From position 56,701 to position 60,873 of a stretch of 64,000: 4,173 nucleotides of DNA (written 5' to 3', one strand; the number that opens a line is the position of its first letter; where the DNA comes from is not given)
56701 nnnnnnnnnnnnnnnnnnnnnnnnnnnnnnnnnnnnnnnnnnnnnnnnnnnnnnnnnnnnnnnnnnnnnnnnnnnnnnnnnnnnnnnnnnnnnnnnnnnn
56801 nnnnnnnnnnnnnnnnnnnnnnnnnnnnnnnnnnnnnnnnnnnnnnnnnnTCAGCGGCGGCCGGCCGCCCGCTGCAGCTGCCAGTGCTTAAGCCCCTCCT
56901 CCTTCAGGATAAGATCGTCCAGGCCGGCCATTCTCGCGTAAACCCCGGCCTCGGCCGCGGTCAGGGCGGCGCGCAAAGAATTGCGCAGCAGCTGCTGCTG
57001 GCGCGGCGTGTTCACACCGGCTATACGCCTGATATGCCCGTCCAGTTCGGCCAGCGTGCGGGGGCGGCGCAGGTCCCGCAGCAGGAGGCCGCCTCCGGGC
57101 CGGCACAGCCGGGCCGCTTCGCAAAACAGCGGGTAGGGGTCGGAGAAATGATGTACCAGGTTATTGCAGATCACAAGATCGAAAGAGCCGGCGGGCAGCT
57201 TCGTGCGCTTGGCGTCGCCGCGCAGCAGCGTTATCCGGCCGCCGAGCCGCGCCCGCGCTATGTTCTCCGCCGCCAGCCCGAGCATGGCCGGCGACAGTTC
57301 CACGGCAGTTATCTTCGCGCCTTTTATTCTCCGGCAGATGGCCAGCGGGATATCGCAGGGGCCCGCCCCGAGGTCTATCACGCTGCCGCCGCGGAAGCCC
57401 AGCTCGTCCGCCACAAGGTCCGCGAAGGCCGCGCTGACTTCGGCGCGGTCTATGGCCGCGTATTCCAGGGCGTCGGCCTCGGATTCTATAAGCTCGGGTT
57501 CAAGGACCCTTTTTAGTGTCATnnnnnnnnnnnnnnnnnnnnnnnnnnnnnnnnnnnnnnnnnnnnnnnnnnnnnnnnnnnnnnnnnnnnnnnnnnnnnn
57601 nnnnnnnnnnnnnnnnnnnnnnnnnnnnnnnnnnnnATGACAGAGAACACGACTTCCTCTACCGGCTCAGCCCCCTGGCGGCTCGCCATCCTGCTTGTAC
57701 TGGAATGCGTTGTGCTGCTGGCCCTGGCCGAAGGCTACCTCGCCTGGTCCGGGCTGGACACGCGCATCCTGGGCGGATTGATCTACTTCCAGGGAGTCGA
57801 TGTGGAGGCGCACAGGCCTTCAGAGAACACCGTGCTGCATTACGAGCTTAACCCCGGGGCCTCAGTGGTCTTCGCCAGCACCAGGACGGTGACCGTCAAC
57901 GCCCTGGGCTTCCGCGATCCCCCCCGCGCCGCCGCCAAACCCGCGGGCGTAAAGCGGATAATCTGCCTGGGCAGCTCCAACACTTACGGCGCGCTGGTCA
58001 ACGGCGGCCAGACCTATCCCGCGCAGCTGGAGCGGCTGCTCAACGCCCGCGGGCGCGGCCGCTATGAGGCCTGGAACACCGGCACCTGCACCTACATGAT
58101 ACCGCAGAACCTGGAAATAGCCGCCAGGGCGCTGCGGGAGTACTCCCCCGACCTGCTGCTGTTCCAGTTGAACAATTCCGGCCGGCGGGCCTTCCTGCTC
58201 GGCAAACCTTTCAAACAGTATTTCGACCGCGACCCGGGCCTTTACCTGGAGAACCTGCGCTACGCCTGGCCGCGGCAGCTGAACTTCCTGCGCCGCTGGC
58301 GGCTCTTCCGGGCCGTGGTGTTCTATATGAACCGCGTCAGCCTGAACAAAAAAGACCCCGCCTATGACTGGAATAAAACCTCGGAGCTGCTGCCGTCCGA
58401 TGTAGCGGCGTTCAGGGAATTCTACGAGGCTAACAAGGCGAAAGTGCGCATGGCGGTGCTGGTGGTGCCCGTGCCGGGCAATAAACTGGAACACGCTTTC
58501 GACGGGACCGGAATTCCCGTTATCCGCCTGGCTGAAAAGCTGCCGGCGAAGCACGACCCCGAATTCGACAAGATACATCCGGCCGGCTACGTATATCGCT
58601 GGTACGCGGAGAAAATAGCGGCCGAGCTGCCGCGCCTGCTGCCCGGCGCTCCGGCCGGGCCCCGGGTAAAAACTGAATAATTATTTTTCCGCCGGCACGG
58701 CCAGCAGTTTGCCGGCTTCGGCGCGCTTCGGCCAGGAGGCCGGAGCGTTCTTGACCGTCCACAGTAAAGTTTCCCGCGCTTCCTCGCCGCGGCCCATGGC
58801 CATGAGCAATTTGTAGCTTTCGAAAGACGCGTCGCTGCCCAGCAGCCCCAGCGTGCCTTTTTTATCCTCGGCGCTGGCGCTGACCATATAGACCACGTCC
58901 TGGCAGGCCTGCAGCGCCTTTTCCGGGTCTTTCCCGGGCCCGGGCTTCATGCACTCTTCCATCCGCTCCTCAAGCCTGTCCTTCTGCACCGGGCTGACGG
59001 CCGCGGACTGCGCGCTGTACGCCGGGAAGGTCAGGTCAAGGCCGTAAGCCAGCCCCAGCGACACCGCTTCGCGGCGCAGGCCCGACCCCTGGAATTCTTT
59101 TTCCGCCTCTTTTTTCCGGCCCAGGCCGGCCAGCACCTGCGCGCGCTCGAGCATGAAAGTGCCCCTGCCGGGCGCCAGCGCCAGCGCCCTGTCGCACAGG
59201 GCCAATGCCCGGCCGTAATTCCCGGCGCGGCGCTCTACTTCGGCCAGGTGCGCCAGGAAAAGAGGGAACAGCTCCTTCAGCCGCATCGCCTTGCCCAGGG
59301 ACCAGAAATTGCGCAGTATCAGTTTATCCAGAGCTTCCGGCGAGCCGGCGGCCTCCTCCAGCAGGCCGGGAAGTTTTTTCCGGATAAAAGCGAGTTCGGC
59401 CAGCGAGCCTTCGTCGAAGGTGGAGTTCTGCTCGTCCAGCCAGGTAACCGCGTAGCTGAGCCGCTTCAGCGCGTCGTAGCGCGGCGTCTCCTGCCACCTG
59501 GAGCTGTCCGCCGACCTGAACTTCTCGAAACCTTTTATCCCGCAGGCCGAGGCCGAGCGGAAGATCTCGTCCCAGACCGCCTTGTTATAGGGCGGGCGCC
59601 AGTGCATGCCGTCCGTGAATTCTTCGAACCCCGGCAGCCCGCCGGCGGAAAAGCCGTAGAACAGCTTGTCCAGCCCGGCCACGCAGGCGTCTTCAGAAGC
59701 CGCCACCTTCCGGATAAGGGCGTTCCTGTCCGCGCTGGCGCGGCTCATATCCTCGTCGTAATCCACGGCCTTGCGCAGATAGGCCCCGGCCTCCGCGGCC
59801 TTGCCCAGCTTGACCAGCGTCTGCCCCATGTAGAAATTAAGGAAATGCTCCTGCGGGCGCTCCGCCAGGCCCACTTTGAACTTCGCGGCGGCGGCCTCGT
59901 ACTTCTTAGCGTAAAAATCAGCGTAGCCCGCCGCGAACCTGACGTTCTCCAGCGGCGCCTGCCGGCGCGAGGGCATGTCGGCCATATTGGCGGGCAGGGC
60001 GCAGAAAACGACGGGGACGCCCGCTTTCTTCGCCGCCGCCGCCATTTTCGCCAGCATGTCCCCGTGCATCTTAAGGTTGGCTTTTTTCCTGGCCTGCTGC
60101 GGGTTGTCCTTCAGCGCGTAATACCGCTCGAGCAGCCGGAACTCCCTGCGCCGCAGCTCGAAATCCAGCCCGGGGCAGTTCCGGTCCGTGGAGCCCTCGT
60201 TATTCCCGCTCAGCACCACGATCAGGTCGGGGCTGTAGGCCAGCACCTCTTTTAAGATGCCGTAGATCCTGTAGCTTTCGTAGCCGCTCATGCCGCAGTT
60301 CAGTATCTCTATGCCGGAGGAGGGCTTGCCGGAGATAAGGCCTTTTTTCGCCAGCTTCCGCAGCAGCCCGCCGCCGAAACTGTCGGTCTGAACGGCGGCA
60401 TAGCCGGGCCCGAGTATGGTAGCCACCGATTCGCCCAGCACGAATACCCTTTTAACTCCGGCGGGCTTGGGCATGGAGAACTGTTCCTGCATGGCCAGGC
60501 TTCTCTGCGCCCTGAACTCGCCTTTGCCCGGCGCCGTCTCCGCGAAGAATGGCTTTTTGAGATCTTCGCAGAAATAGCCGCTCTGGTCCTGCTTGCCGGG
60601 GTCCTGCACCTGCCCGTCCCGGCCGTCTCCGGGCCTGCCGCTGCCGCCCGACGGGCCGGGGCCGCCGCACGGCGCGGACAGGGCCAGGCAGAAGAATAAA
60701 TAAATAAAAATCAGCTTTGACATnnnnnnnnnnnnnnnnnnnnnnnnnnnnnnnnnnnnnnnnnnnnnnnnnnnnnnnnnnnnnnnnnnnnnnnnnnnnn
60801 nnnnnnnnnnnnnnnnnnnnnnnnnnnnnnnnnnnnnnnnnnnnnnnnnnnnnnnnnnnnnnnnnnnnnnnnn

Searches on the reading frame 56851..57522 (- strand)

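Call 6: search_protein_families(library=ncbifam, proteins=[window:56851-57522:-], max_evalue=0.001)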
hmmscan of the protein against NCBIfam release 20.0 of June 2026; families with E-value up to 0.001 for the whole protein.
window:56851-57522:- (223 aa): 32 families (the best 25 are shown)
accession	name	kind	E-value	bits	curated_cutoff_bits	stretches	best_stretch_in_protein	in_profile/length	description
NF043040.1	corrin_prot_MT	hypoth_equivalog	2.4e-13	50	180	1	35-158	32-157/216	corrinoid protein-associated methyltransferase CpaM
NF052510.1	methyltran_MpqE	exception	1.7e-12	47.2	335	1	44-155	46-158/234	methyl-plastoquinone biosynthesis methyltransferase MpqE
TIGR02072.1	BioC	equivalog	2.3e-12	47.2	184.95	1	43-184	33-164/244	malonyl-ACP O-methyltransferase BioC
NF045667.1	MTase_DVU1556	equivalog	1.3e-10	41.1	155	1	45-181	23-149/213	DVU_1556 family methyltransferase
NF041537.1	ArsM_AhpD_UU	exception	5.9e-10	38.5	510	1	44-151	76-183/345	arsenite methyltransferase/AhpD domain selenoprotein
TIGR03534.1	RF_mod_PrmC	equivalog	4.7e-09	36.1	199.1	1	46-120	90-163/253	peptide chain release factor N(5)-glutamine methyltransferase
TIGR01934.1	MenG_MenH_UbiE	subfamily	8.7e-09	35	158.35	1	44-156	39-149/223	ubiquinone/menaquinone biosynthesis methyltransferase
NF045823.1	PthPhpthDimycoMt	equivalog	2.6e-08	33.4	300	1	38-184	60-201/256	phthiotriol/phenolphthiotriol dimycocerosates methyltransferase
TIGR03533.1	L3_gln_methyl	equivalog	2.9e-08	33.4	229.7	1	46-120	123-196/284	50S ribosomal protein L3 N(5)-glutamine methyltransferase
NF008823.0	PRK11873.1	subfamily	3.9e-08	33.1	263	1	45-152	78-185/272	arsenite methyltransferase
NF045825.1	FAmtase_mtf2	equivalog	5.4e-08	32.4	400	1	38-164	52-174/248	fatty-acid O-methyltransferase Mtf2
NF001244.0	PRK00216.1-5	equivalog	1.5e-07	31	216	1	44-156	48-161/236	bifunctional demethylmenaquinone methyltransferase/2-methoxy-6-polyprenyl-1,4-benzoquinol methylase UbiE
NF010703.0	PRK14103.1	equivalog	3.5e-07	29.9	320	1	31-135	16-111/256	trans-aconitate 2-methyltransferase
NF007610.0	PRK10258.1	equivalog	8.2e-07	28.6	342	1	27-161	24-150/251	malonyl-ACP O-methyltransferase BioC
TIGR00536.1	hemK_fam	subfamily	1.3e-06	27.7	115.5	1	47-120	117-189/286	HemK family protein methyltransferase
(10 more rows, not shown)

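Call 7: search_protein_families(library=pfam, proteins=[window:56851-57522:-], max_evalue=0.001)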
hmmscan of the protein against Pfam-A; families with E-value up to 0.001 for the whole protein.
window:56851-57522:- (223 aa): 8 families
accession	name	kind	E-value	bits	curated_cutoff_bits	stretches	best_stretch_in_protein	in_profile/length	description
PF08241.18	Methyltransf_11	-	2.2e-19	70.3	21.2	1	50-147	2-94/95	Methyltransferase domain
PF13649.12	Methyltransf_25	-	5.5e-19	69.1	27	1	48-144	1-97/97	Methyltransferase domain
PF13847.12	Methyltransf_31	-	1.1e-14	54.7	27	1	45-165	4-123/145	Methyltransferase domain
PF08242.18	Methyltransf_12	-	5.6e-14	53.1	30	1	49-146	1-98/98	Methyltransferase domain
PF13489.12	Methyltransf_23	-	1.5e-11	44.8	27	1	31-155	7-123/164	Methyltransferase domain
PF01209.24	Ubie_methyltran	-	1.5e-07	31.4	20.1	1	44-153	47-156/233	ubiE/COQ5 methyltransferase family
PF05175.20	MTS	-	3.1e-06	27.4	23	1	44-148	31-138/170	Methyltransferase small domain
PF02475.24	TRM5-TYW2_MTfase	-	2.5e-05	24.7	28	1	45-125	37-118/164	TRM5/TYW2 methyltransferase domain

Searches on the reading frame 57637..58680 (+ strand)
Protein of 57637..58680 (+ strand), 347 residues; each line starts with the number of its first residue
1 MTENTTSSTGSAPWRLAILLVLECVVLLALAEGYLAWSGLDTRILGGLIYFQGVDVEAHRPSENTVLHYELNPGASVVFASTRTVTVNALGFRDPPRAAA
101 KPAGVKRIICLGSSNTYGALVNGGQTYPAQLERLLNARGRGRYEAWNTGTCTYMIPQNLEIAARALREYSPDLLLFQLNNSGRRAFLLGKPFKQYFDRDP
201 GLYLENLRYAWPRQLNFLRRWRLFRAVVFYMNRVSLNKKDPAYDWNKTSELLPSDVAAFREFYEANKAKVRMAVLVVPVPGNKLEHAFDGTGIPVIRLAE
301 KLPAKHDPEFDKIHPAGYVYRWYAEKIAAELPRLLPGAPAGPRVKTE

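Call 17: search_protein_families(library=ncbifam, proteins=[window:57637-58680:+], max_evalue=0.00001)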
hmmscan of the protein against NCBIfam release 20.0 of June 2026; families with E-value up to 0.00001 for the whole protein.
window:57637-58680:+ (347 aa): 0 families

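Call 86: search_protein_families(library=pfam, proteins=[window:57637-58680:+], max_evalue=0.01)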
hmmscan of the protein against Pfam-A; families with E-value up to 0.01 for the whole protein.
window:57637-58680:+ (347 aa): 1 family
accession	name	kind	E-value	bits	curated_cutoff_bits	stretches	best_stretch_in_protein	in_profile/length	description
PF13472.12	Lipase_GDSL_2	-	0.00052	21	32.9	1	110-177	1-69/178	GDSL-like Lipase/Acylhydrolase family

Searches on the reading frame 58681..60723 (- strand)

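Call 17: search_protein_families(library=ncbifam, proteins=[window:58681-60723:-], max_evalue=0.00001)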
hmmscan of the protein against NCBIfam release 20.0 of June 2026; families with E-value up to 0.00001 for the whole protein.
window:58681-60723:- (680 aa): 2 families
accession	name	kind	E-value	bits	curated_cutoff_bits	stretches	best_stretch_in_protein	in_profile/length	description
TIGR02552.1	LcrH_SycD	equivalog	1.4e-10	41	104.8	0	271-328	64-121/136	SycD/LcrH family type III secretion system chaperone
NF052415.1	T3SS_chap_SctY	equivalog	8.7e-06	26.2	70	0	493-543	46-99/106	type III secretion apparatus assembly chaperone SctY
